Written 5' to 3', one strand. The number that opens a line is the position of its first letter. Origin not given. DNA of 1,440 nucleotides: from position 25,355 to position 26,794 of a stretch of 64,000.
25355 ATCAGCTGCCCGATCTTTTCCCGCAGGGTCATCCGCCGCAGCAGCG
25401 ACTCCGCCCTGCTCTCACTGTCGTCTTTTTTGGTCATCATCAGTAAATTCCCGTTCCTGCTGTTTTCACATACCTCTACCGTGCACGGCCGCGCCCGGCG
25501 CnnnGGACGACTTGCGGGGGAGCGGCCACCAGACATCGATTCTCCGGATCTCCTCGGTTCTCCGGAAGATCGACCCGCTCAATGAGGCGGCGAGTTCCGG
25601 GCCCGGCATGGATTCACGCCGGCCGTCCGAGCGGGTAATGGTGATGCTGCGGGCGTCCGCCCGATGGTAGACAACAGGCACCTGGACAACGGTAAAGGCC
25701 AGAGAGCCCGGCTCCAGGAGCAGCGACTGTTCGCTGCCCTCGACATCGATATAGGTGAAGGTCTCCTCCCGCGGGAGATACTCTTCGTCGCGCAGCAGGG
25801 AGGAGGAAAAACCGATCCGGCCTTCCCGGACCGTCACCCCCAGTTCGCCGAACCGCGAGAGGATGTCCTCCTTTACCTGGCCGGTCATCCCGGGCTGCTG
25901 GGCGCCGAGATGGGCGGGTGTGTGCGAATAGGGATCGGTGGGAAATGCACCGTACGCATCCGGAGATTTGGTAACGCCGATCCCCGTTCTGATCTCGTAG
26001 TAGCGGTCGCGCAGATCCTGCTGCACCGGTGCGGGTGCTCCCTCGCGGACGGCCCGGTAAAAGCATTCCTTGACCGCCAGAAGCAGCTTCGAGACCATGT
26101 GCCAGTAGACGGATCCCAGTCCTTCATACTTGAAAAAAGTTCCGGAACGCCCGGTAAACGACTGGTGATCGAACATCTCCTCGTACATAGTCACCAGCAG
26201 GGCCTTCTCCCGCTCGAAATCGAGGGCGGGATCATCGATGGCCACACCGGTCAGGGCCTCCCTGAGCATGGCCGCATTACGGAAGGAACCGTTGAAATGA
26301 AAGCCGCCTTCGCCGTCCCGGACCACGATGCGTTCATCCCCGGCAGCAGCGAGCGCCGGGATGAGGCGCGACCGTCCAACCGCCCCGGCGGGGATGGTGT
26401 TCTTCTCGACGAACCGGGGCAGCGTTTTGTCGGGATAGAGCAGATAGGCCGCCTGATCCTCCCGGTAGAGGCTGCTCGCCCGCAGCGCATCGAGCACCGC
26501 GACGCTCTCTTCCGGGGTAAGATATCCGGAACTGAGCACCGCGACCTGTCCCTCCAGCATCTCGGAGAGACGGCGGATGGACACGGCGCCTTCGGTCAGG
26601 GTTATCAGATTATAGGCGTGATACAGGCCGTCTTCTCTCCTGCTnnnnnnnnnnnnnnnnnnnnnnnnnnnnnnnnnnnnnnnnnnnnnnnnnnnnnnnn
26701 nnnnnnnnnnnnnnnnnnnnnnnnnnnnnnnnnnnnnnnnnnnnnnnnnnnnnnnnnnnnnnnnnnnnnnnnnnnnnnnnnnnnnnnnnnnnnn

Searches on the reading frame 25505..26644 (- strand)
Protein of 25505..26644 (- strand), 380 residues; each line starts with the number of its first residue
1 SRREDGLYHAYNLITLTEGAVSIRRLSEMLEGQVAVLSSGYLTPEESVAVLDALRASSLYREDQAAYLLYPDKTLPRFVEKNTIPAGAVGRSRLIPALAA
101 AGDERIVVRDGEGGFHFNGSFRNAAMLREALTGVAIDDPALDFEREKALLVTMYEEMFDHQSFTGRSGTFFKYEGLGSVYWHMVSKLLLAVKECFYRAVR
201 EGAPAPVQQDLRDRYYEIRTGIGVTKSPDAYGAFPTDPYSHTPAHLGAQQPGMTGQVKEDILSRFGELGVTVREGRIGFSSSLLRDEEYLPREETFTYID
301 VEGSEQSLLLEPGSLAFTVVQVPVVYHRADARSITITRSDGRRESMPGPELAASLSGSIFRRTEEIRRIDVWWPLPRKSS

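Call 22: search_solved_structures(query=window:25505-26644:-, max_evalue=0.001, show_alignments=1)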
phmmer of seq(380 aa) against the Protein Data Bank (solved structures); distinct sequences matched with E-value up to 0.001: 1.
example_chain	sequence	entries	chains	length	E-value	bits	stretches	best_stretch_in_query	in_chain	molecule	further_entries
6hq6_A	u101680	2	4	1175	2.7e-113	381.8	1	2-371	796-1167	Bacterial beta-1,3-oligosaccharide phosphorylase | Beta-1,3-oligosaccharide phosphorylase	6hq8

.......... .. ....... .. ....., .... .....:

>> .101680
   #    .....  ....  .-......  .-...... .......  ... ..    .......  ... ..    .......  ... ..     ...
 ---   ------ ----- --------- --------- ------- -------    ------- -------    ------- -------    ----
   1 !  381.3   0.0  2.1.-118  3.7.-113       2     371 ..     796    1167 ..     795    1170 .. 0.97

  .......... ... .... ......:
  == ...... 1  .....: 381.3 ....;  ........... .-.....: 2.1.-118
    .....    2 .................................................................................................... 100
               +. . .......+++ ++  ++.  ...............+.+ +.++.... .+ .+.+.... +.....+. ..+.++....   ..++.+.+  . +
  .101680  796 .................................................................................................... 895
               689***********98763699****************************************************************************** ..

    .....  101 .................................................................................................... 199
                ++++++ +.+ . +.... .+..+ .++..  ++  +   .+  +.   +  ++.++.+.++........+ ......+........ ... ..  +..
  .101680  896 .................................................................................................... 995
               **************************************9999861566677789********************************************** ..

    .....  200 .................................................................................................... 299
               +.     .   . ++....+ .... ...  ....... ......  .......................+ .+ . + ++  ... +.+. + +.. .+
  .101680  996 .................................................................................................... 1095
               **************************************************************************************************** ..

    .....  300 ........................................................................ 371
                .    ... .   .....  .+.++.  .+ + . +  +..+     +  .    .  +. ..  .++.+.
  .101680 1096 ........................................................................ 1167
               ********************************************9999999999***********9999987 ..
